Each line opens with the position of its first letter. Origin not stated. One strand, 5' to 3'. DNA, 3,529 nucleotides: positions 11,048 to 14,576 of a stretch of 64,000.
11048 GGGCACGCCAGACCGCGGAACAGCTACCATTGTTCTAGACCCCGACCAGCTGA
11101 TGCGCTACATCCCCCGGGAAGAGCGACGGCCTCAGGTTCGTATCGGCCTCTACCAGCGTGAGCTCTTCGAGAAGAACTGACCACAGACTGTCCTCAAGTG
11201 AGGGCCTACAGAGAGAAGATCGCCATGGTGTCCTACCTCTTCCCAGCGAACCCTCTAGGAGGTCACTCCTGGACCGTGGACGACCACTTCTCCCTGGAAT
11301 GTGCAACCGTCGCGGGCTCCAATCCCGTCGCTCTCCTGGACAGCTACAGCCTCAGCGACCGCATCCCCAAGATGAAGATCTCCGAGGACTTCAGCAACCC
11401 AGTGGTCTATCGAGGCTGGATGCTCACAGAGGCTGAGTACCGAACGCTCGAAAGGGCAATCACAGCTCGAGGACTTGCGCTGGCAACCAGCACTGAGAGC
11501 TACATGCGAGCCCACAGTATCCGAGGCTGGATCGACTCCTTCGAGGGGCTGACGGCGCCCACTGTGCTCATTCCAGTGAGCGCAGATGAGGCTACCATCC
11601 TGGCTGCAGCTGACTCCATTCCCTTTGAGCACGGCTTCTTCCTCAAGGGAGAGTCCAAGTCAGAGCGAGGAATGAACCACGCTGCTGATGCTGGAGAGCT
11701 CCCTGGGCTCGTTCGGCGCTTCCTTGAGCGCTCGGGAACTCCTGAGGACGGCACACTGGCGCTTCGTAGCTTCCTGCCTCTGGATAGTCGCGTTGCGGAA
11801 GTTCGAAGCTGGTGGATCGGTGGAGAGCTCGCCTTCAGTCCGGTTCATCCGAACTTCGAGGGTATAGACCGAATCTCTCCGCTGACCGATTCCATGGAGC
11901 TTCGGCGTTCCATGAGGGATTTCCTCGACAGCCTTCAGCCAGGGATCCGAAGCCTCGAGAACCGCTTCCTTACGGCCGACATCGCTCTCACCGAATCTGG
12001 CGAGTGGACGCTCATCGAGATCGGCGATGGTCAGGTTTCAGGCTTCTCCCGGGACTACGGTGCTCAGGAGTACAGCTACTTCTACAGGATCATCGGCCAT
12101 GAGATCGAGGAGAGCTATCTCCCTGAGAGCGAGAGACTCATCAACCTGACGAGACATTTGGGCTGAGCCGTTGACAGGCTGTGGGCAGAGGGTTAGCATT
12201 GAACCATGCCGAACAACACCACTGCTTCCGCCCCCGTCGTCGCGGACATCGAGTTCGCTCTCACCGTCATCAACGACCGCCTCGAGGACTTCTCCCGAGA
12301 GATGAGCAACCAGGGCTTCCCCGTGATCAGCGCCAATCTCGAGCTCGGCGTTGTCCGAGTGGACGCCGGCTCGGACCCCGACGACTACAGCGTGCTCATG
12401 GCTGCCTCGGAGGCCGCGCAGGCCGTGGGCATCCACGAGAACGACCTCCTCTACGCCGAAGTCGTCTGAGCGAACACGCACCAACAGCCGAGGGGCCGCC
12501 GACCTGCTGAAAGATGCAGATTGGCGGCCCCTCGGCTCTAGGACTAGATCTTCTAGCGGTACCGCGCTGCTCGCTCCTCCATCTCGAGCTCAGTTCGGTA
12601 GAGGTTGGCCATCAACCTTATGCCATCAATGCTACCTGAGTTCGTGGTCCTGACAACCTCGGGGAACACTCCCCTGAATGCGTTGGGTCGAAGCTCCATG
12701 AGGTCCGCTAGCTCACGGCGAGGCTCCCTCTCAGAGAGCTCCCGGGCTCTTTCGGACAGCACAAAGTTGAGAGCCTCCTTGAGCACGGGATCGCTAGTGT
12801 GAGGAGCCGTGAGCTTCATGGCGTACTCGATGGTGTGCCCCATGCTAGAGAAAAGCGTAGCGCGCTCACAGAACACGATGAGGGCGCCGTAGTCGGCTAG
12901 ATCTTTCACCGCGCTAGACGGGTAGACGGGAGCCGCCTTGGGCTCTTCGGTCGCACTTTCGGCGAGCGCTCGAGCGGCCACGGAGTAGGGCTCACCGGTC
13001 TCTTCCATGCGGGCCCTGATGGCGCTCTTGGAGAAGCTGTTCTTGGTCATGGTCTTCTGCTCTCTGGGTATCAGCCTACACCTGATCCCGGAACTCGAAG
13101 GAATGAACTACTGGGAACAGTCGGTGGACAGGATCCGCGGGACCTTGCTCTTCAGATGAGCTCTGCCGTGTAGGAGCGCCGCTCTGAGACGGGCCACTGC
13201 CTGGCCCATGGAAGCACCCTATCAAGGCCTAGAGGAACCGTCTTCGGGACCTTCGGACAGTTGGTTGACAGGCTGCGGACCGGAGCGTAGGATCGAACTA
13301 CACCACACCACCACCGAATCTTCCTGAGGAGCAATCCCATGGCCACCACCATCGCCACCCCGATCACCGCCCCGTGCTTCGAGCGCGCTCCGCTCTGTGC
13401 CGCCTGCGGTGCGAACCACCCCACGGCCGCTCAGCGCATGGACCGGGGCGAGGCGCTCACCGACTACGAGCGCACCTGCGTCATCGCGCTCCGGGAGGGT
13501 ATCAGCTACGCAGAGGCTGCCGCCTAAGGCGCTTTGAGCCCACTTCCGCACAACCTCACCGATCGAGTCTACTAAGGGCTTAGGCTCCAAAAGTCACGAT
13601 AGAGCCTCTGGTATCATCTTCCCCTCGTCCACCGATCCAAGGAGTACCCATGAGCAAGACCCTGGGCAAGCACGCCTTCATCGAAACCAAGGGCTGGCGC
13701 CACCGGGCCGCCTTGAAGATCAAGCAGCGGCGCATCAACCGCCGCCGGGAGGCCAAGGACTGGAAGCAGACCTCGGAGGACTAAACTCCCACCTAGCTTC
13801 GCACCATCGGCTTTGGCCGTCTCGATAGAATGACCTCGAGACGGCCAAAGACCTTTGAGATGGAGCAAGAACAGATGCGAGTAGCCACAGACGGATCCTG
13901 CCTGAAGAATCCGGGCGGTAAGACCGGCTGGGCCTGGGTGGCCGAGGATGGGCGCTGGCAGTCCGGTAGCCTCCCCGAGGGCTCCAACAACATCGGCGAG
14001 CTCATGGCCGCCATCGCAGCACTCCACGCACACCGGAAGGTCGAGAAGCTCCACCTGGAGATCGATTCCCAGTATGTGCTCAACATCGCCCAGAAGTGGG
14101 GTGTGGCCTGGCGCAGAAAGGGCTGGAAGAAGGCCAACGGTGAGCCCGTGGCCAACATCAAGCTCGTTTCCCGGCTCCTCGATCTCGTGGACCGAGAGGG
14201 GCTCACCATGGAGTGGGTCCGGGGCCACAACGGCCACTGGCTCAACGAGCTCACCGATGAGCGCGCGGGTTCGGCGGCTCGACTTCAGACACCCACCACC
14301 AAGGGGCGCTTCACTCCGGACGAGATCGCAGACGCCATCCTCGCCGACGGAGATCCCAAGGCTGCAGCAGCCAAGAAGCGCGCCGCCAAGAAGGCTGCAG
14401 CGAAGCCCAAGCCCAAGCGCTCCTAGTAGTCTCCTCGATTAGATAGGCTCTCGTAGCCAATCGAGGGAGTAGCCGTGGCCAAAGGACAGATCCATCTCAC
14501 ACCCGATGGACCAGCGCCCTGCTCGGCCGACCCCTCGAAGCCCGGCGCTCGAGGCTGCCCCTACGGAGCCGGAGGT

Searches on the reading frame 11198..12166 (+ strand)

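Call 19: search_protein_families(library=pfam, proteins=[window:11198-12166:+], max_evalue=0.01)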
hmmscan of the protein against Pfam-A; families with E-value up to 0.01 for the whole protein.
window:11198-12166:+ (322 aa): 2 families
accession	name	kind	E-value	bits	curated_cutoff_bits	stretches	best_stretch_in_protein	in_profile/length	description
PF14243.11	R2K_3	-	1.3e-13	51.9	26.3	1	167-284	37-157/169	ATP-grasp domain, R2K clade family 3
PF18299.6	R2K_2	-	1.3e-05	25.5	26.2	1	200-287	78-137/147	ATP-grasp domain, R2K clade family 2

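Call 20: search_protein_families(library=phrogs, proteins=[window:11198-12166:+], max_evalue=0.001)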
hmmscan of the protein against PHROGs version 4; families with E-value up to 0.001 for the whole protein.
window:11198-12166:+ (322 aa): 0 families

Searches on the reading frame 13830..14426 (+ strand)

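Call 19: search_protein_families(library=pfam, proteins=[window:13830-14426:+], max_evalue=0.01)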
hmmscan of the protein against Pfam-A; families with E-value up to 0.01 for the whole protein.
window:13830-14426:+ (198 aa): 1 family
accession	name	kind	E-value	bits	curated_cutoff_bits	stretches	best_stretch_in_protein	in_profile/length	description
PF00075.30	RNase_H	-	9e-29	100.9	25.8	1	14-150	2-140/141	RNase H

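Call 20: search_protein_families(library=phrogs, proteins=[window:13830-14426:+], max_evalue=0.001)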
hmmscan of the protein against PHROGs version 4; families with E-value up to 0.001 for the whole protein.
window:13830-14426:+ (198 aa): 2 families
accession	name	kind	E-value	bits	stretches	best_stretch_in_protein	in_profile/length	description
phrog_531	-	DNA, RNA and nucleotide metabolism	9.3e-39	134.4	1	7-159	67-233/285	Rnase H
phrog_3265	-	DNA, RNA and nucleotide metabolism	1.4e-19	71.4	1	47-153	82-195/496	ribonuclease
